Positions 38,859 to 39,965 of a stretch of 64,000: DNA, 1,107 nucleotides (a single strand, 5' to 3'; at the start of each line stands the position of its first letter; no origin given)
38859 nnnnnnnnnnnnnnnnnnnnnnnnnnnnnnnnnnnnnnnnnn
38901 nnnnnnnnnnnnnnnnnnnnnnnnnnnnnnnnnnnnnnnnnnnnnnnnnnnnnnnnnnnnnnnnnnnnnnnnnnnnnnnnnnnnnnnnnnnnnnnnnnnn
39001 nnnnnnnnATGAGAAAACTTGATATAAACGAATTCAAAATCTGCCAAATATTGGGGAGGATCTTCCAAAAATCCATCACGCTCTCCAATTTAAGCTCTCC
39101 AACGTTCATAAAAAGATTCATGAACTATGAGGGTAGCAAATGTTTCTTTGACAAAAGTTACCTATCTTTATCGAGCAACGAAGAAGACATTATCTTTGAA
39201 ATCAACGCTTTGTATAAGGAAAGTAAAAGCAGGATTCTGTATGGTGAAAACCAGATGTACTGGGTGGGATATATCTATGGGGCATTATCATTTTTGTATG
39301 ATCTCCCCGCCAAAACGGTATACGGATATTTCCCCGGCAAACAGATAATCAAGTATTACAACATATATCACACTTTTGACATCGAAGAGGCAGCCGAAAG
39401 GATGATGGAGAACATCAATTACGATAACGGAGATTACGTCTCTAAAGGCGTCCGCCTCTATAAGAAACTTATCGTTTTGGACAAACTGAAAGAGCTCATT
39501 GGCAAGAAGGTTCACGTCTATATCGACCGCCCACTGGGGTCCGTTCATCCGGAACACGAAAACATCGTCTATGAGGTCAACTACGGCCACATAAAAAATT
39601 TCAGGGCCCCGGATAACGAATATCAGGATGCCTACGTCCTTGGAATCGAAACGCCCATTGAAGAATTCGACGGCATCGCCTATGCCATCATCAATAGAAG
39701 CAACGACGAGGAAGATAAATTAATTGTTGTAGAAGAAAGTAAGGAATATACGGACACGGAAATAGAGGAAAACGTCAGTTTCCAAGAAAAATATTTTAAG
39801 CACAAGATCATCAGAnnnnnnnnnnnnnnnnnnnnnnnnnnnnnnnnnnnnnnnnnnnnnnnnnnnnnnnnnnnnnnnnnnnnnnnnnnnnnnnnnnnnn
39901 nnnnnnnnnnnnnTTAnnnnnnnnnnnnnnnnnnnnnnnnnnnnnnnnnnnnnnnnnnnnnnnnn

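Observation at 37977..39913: AT-rich two-gene island (XRE-HTH::DUF3990-like + helical::pyrophosphatase-like) between hypB and hypA: candidate uncharacterised conflict or toxin-antitoxin-type module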

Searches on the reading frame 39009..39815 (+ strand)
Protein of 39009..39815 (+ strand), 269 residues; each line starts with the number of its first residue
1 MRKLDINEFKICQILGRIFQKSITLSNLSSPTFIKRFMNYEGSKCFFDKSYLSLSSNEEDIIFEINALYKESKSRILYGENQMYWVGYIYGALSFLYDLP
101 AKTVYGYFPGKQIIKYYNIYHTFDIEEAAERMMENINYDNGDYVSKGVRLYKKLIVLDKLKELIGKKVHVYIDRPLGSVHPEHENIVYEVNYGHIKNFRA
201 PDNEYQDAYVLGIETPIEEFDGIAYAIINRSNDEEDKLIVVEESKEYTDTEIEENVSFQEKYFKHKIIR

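Call 4: search_protein_families(library=pfam, proteins=[window:39009-39815:+], max_evalue=0.1)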
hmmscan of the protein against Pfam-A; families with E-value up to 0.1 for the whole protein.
window:39009-39815:+ (269 aa): 1 family
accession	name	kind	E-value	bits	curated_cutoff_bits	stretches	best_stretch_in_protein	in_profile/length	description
PF12668.12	DUF3791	-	0.042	14.3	25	0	98-134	15-55/60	Protein of unknown function (DUF3791)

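Call 5: search_protein_families(library=ncbifam, proteins=[window:39009-39815:+], max_evalue=0.1)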
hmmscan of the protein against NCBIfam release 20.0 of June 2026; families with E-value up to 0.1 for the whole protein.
window:39009-39815:+ (269 aa): 1 family
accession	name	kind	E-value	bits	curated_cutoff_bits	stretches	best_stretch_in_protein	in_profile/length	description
NF007086.0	PRK09539.1-3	equivalog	0.079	13.7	101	0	224-268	26-70/92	tRNA-splicing endonuclease subunit beta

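Call 6: search_protein_families(library=padloc, proteins=[window:39009-39815:+], max_evalue=0.1)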
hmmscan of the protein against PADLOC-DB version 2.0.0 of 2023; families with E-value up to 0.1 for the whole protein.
window:39009-39815:+ (269 aa): 1 family
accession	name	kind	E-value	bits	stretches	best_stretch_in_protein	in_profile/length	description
PDLC04642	PDC-M42B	-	0.00055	18.2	1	24-132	26-135/138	-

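Call 7: search_protein_families(library=phrogs, proteins=[window:39009-39815:+], max_evalue=0.1)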
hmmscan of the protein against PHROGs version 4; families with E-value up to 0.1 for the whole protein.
window:39009-39815:+ (269 aa): 0 families

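Call 10: search_solved_structures(query=window:39009-39815:+, max_evalue=10, show_alignments=3)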
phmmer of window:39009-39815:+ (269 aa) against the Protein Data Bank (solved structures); distinct sequences matched with E-value up to 10: 3.
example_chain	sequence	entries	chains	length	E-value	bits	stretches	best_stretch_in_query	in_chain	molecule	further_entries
8b6g_CE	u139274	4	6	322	5e-05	26.2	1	117-207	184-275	NmrA domain-containing protein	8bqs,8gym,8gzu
7f20_A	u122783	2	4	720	1.2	11.8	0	96-135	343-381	L-lactate oxidase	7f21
7f22_A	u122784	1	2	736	1.2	11.8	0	96-135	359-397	L-lactate oxidase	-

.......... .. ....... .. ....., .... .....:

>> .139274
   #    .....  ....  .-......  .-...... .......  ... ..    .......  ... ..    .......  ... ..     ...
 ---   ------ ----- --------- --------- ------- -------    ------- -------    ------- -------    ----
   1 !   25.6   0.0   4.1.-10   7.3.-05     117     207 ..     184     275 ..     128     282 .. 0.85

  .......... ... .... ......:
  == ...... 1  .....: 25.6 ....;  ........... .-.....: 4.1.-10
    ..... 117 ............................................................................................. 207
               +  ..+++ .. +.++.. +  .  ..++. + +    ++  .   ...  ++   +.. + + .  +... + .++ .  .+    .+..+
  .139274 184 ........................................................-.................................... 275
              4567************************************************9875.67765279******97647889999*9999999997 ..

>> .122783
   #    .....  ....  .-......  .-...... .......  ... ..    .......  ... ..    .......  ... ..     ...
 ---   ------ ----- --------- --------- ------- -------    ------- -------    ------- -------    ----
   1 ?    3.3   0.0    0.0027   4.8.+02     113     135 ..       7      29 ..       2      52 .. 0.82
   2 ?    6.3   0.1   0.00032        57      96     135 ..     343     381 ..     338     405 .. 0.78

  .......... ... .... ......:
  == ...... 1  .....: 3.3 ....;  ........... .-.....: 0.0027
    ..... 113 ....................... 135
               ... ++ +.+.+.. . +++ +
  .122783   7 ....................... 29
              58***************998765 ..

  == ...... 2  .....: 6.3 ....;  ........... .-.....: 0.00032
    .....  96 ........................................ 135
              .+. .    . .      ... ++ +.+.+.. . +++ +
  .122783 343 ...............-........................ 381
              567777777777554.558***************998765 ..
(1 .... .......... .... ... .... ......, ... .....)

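Call 12: find_homologous_proteins(query=window:39009-39815:+, max_evalue=0.001)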
Query window:39009-39815:+ (269 aa): 174 proteins with E <= 0.001 among 547 candidates; the best 120 are listed.
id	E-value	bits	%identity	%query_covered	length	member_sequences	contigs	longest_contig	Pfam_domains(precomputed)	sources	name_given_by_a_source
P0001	2.1e-174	596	100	100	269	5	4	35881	-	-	-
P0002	1.3e-113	397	67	100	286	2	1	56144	-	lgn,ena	-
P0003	8.9e-109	381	63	100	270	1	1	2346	-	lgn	-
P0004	3.8e-104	366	62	100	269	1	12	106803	-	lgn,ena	-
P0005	2.6e-103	363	61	100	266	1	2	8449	-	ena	-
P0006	4.5e-101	356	61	100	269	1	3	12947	-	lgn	-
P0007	5.9e-101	355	61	100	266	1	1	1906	-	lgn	-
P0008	1.6e-97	344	58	100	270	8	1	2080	-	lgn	-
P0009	2.2e-97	344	59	100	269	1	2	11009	-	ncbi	-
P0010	5.8e-92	326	58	100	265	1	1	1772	-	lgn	-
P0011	1.0e-90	322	58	100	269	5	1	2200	-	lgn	-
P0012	1.1e-90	322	54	100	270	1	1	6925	-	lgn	-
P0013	4.0e-90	320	55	100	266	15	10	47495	-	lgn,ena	-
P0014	5.5e-90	319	56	100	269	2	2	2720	-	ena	-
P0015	5.7e-90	319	57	100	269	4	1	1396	-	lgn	-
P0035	1.6e-77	279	51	100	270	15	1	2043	PF00719.25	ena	-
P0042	4.3e-77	277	51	100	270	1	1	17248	PF00719.25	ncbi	-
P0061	1.2e-73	266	50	100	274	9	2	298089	-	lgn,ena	-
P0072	1.2e-71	259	50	100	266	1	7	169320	PF00719.25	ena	-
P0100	2.6e-68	248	47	97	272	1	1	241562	-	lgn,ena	-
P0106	3.3e-67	245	47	100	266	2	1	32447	PF00719.25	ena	-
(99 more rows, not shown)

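Call 21: find_related_loci(query=A1, collection=genome_contigs, flank=6000)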
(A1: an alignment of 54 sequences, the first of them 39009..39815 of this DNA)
Query A1 (269 aa) in genome_contigs; peptide patterns used: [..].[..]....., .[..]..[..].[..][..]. (x = any residue, [..] = any of these).
190 stretches matched a pattern; 179 encode a relative of the query (tblastn E <= 1e-3); the best 80 are kept; 79 distinct loci.
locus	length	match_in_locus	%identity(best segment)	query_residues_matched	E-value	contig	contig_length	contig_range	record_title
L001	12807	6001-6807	51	1-268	1e-85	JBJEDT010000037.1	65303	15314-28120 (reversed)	MAG: Bacilli bacterium isolate LOHA10_bin.022 NODE_63_length_65303_cov_16.437102, whole genome shotgun sequence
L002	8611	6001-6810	51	1-269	6e-84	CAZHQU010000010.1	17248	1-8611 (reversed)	MAG TPA_asm: uncultured Coprobacillus sp. isolate SRP315200_co1_679 genome assembly, contig: NODE_6408_length_17248_cov_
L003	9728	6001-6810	49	1-269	2e-82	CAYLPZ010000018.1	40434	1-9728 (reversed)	MAG TPA_asm: uncultured Coprobacillus sp. isolate binchicken_co370_253 genome assembly, contig: NODE_1173_length_40434_c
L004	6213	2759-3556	51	1-268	6e-81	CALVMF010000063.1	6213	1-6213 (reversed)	MAG: uncultured Bacilli bacterium isolate BRZ_QA__bin59 genome assembly, contig: BRZ_QA__NODE_13709_length_6213_cov_6.00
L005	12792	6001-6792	48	1-267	8e-80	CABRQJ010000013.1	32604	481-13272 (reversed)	MAG TPA_asm: uncultured Erysipelotrichaceae bacterium isolate MGYG-HGUT-01826 genome assembly, contig: GUT_GENOME111392_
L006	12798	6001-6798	50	1-268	2e-79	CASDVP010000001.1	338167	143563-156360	uncultured Firmicutes bacterium isolate O52_L3_315315_idba_bin.97 genome assembly, contig: O52_L3_315315_idba_bin.97.fa_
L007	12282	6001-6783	49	1-260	1e-78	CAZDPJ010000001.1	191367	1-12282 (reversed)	MAG TPA_asm: uncultured Staphylococcaceae bacterium isolate SRP313737_co1_111 genome assembly, contig: NODE_55_length_19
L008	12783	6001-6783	51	1-260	1e-78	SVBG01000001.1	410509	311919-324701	MAG: Erysipelotrichaceae bacterium isolate SIG222 NODE_14_length_410509_cov_9.107456, whole genome shotgun sequence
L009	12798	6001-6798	49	1-269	3e-78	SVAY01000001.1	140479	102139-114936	MAG: Erysipelotrichaceae bacterium isolate SIG214 NODE_21_length_140479_cov_339.168744, whole genome shotgun sequence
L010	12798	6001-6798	49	1-269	6e-78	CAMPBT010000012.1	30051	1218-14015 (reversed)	MAG: uncultured Bacillales bacterium isolate SRR873610_bin.55_metaWRAP_v1.3_MAG genome assembly, contig: NODE_2259_lengt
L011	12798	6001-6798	48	1-268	3e-77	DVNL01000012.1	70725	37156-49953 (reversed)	MAG TPA_asm: Candidatus Enterosoma merdigallinarum isolate 33044 MalCec4__C568760_L70725_SRR2134673, whole genome shotgu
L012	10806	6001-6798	48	1-268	4e-77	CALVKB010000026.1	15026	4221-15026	MAG: uncultured Bacilli bacterium isolate BRZ_QT__bin67 genome assembly, contig: BRZ_QT__NODE_4992_length_15026_cov_7.91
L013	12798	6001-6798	49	1-268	9e-77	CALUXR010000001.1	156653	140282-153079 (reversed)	MAG: uncultured Acholeplasmatales bacterium isolate BRZ_KG__bin78 genome assembly, contig: BRZ_KG__NODE_73_length_156653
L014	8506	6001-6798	48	1-268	4e-75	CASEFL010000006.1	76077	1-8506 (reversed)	uncultured Firmicutes bacterium isolate T12_L3_320320_idba_bin.133 genome assembly, contig: T12_L3_320320_idba_bin.133.f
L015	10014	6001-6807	48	1-269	1e-74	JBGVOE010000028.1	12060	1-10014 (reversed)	MAG: Anaeroplasmataceae bacterium isolate fecal_MAG_218 fecal_MAG_218_contig_0028, whole genome shotgun sequence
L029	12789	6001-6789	53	1-268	4e-86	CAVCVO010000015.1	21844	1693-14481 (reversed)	Anaerovoracaceae bacterium isolate SRR8978233_cleanbin_000005 genome assembly, contig: Spades_SRR8978233_contig_192, who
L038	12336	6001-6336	61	158-269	4e-40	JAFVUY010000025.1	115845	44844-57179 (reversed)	MAG: Bacilli bacterium isolate RGIG5418 Sheep_Colon-4__c92013, whole genome shotgun sequence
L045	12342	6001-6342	56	152-268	6e-37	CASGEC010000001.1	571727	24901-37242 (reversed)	uncultured Firmicutes bacterium isolate SI.A73.metabat-bins.5 genome assembly, contig: SI.A73.metabat-bins.5.fa_k141_275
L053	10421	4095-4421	50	159-267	4e-33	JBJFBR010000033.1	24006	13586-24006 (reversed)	MAG: Oscillospiraceae bacterium isolate PUUB16_bin.043 NODE_1464_length_24006_cov_82.659054, whole genome shotgun sequen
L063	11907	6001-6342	51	154-268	1e-30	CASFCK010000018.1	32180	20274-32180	uncultured bacterium isolate O27_L1_392392_idba_bin.82 genome assembly, contig: O27_L1_392392_idba_bin.82.fa_scaffold_11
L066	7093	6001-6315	54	163-267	1e-30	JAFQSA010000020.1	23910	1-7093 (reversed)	MAG: Clostridia bacterium isolate RGIG2098 Goat_Colon-3__c222422, whole genome shotgun sequence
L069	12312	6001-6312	53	164-267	4e-30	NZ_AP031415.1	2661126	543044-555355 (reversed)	Massilimicrobiota timonensis strain f30 chromosome, complete genome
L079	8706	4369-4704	43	157-268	7e-29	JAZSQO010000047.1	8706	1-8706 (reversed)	MAG: Acutalibacteraceae bacterium isolate T1900044542_TS20190008.MAGScoT_cleanbin_000036 SGB_79_k141_1689218, whole geno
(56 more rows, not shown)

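Call 28: predict_structure(alignment_id=A1)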
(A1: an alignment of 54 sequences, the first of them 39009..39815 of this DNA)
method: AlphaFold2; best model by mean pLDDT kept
length: 269 residues; sequences in the alignment: 54
mean_pLDDT: 91.7   pTM: 0.60
mean pLDDT of the five models: 91.7, 91.3, 91.2, 90.2, 90.0
residues with pLDDT >= 90: 197; 70-90: 65; 50-70: 7; < 50: 0
segments of 3 or more residues with pLDDT < 50: none
pLDDT, mean of each block of 10 residues (from residue 1): 90 95 92 94 87 75 89 78 96 94 93 88 91 86 82 95 98 97 94 94 93 97 98 94 94 97 96
secondary structure, 60 per line:
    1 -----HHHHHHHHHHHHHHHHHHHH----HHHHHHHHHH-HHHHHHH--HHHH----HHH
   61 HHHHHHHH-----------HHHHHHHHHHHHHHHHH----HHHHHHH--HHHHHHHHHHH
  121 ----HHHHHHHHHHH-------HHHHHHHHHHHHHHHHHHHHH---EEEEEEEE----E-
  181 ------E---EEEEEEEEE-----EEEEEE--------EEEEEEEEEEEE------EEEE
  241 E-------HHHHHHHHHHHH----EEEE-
elements in order: H6-25 H30-39 H41-47 H50-53 H58-68 H80-96 H101-107 H110-120 H125-135 H143-163 E167-174 E191-199 E205-210 E219-230 E237-241 H249-260 E265-268

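Call 31: fold_search(model_id=the predicted structure, library=pdb)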
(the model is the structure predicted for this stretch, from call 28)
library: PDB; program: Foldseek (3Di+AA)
matches with E <= 10: 395; with E <= 0.001: 39
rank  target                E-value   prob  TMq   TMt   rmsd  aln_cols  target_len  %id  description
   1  6mt2_D                1.4e-04  1.00  0.31  0.45   4.6       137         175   18  Crystal structure of Inorganic Pyrophosphatase from Medicago truncatula (I23 crystal form) (released 2019-08-14)
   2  3emj_A                1.6e-04  1.00  0.29  0.44   5.7       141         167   17  2.2 A crystal structure of inorganic pyrophosphatase from rickettsia prowazekii (p21 form) (released 2008-10-07)
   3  4z73_D                1.7e-04  1.00  0.32  0.50   5.2       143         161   16  Crystal structure of inorganic pyrophosphatase from Mycobacterium tuberculosis in complex with a phosphate ion and an  (released 2015-08-26)
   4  3emj_F                1.7e-04  1.00  0.29  0.46   4.7       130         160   18  2.2 A crystal structure of inorganic pyrophosphatase from rickettsia prowazekii (p21 form) (released 2008-10-07)
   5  4z71_B                2.0e-04  1.00  0.32  0.50   5.2       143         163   16  Crystal structure of inorganic pyrophosphatase from Mycobacterium tuberculosis in complex with Mg ions (released 2015-08-26)
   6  4z70_B                2.2e-04  1.00  0.25  0.41   5.4       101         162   19  Crystal structure of inorganic pyrophosphatase from Mycobacterium tuberculosis in complex with Ca ions (released 2015-08-26)
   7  3d53_C                2.2e-04  1.00  0.29  0.43   7.0       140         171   18  2.2 A crystal structure of inorganic pyrophosphatase from Rickettsia prowazekii (released 2008-05-27)
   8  4z70_A                2.4e-04  1.00  0.25  0.40   5.6       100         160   19  Crystal structure of inorganic pyrophosphatase from Mycobacterium tuberculosis in complex with Ca ions (released 2015-08-26)
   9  1mjz                  2.5e-04  1.00  0.25  0.37   5.5       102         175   18  STRUCTURE OF INORGANIC PYROPHOSPHATASE MUTANT D97N (released 1997-12-03)
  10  3emj_C                2.5e-04  1.00  0.28  0.43   5.5       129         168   18  2.2 A crystal structure of inorganic pyrophosphatase from rickettsia prowazekii (p21 form) (released 2008-10-07)
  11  3lo0                  2.6e-04  1.00  0.31  0.51   5.1       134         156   16  Crystal structure of inorganic pyrophosphatase from Ehrlichia chaffeensis (released 2010-02-16)
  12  1ipw_A                3.1e-04  1.00  0.25  0.40   5.5       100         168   19  INORGANIC PYROPHOSPHATASE FROM ESCHERICHIA COLI WITH THREE MAGNESIUM IONS (released 1997-08-20)
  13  1ude_A                3.1e-04  1.00  0.31  0.47   5.3       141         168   16  Crystal structure of the Inorganic pyrophosphatase from the hyperthermophilic archaeon Pyrococcus horikoshii OT3 (released 2004-01-20)
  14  1sxv                  3.3e-04  1.00  0.31  0.50   5.2       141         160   16  1.3A Crystal structure of rv3628, Mycobacterium tuberculosis inorganic pyrophosphatase (PPase) at pH5.0 (released 2005-04-12)
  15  3r6e_D                3.3e-04  1.00  0.30  0.45   5.1       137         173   15  The structure of Thermococcus thioreducens' inorganic pyrophosphatase bound to sulfate (released 2012-03-28)
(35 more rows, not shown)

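Call 39: find_encoding_contigs(protein=window:39009-39815:+, flank=10000, max_places=6)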
Protein window:39009-39815:+ (269 aa): 4 contigs read that carry it; 4 places shown.
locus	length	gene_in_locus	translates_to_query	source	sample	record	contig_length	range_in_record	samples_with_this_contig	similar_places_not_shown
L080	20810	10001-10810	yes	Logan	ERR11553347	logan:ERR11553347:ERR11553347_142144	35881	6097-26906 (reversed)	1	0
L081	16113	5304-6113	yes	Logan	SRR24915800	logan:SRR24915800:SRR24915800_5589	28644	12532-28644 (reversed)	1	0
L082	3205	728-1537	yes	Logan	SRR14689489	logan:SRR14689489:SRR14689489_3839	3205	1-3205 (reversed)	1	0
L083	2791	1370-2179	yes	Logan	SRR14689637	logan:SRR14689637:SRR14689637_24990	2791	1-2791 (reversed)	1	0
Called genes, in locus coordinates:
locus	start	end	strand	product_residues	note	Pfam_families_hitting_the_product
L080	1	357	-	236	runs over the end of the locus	PF08032:SpoU_sub_bind, PF00588:SpoU_methylase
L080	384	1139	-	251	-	PF02308:MgtC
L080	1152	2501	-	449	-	PF01921:tRNA-synt_1f (faint), PF01406:tRNA-synt_1e, PF09334:tRNA-synt_1g (faint), PF09190:DALR_2 (weak)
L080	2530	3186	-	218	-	PF00702:Hydrolase, PF12710:HAD, PF13419:HAD_2, PF13242:Hydrolase_like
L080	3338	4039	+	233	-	PF01643:Acyl-ACP_TE, PF20791:Acyl-ACP_TE_C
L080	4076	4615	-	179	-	PF00440:TetR_N, PF14278:TetR_C_8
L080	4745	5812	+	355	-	PF01032:FecCD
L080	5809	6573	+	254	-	PF00005:ABC_tran, PF02463:SMC_N (faint), PF13304:AAA_21 (faint)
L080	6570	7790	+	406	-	PF01497:Peripla_BP_2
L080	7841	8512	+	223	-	PF02492:cobW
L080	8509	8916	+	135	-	-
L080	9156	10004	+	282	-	PF01381:HTH_3, PF13151:DUF3990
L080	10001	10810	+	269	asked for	-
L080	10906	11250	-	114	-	PF01155:HypA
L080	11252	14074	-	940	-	PF00037:Fer4 (weak), PF12837:Fer4_6 (weak), PF14691:Fer4_20, PF01266:DAO (weak), PF07992:Pyr_redox_2, PF13450:NAD_binding_8, PF13738:Pyr_redox_3 (weak), PF00070:Pyr_redox (weak), +2 more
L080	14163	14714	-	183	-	-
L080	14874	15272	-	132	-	PF01196:Ribosomal_L17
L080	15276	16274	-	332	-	PF01193:RNA_pol_L, PF01000:RNA_pol_A_bac, PF03118:RNA_pol_A_CTD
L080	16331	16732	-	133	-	PF00411:Ribosomal_S11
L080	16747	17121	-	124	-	PF00416:Ribosomal_S13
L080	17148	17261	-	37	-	PF00444:Ribosomal_L36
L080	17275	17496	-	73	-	PF01176:eIF-1a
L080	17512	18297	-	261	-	PF00557:Peptidase_M24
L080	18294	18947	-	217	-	PF00406:ADK, PF13207:AAA_17, PF17213:Hydin_ADK (faint), PF05191:ADK_lid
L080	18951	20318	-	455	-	PF00344:SecY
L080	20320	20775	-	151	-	PF00828:Ribosomal_L27A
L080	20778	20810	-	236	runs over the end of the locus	PF00333:Ribosomal_S5, PF03719:Ribosomal_S5_C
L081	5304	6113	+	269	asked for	-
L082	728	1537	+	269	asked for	-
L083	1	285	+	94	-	?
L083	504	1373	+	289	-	PF01381:HTH_3, PF13151:DUF3990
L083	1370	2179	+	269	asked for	-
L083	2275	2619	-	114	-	PF01155:HypA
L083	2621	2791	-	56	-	?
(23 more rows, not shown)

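Call 52: search_protein_families(library=pfam, alignment_id=A1, max_evalue=0.01)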
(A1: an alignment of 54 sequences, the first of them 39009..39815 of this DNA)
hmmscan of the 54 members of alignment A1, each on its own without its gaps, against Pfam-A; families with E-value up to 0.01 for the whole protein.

A. member 1, window:39009-39815:+ (269 aa): 0 families

B. families by the number of members that match (of 54 scanned): 5 families
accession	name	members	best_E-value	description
PF00719.24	Pyrophosphatase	27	9.8e-06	Inorganic pyrophosphatase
PF12668.12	DUF3791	10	0.0012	Protein of unknown function (DUF3791)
PF21753.2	DACNK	1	0.00041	Probable sensor domain DACNK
PF09895.14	DUF2122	1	0.0044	RecB-family nuclease (DUF2122)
PF00061.29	Lipocalin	1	0.009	Lipocalin / cytosolic fatty-acid binding protein family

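Call 53: search_dna_similar(query=window:39009-39815:+, collection=phages, mode=protein, max_evalue=0.001, max_rows=15)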
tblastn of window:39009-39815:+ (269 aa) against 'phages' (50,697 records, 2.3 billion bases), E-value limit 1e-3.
Records with a match: 4; places in all: 4; records where one place covers at least 80% of the query: 0.
Best place of each record, by identity: <60% 4.
By first word of the organism name: Listeria 2; Bacteriophage 2.
By host as written in the record: Listeria monocytogenes 2; - 2.
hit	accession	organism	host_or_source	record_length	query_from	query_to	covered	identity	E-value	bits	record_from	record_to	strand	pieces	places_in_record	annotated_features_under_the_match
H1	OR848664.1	Listeria phage LM 4-14-1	Listeria monocytogenes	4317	152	267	43%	37.3%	3e-11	69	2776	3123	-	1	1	record has no annotation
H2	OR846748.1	Listeria phage LM 4-11-1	Listeria monocytogenes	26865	152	267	43%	37.3%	3e-11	69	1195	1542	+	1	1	record has no annotation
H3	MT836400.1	Bacteriophage sp.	human fecal samples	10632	161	267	40%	36.9%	2e-16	84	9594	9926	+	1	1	record has no annotation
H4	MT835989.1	Bacteriophage sp.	human fecal samples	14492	163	261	37%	24.2%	4e-4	47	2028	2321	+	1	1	record has no annotation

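Call 56: find_encoding_contigs(protein=P0004, flank=8000, max_places=2)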
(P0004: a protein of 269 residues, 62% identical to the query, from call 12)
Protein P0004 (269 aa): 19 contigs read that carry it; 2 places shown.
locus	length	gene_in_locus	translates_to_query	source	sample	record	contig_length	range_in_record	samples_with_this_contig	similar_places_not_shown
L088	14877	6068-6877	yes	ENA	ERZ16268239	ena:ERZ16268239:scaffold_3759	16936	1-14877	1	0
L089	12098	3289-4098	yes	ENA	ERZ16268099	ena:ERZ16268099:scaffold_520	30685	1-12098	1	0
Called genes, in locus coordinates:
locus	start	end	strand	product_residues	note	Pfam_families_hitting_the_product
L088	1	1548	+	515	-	?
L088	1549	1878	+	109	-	PF12973:Cupin_7 (weak), PF07883:Cupin_2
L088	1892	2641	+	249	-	PF00106:adh_short, PF01370:Epimerase (weak), PF08659:KR, PF13561:adh_short_C2, PF23441:SDR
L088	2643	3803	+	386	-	PF05426:Alginate_lyase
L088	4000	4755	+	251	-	PF09339:HTH_IclR, PF01614:IclR_C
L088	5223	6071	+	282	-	PF13151:DUF3990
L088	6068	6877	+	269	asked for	-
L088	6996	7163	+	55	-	-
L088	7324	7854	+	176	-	PF01661:Macro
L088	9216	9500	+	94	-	PF13240:Zn_Ribbon_1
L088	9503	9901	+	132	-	-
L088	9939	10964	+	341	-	-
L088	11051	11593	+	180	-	PF13240:Zn_Ribbon_1, PF13248:Zn_ribbon_3 (weak), PF24460:DUF7575 (weak), PF12773:DZR, PF13240:Zn_Ribbon_1 (weak), PF13248:Zn_ribbon_3, PF12773:DZR, PF13240:Zn_Ribbon_1 (weak), +4 more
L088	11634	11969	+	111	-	PF09858:DUF2085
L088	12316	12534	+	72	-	-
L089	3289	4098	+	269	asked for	-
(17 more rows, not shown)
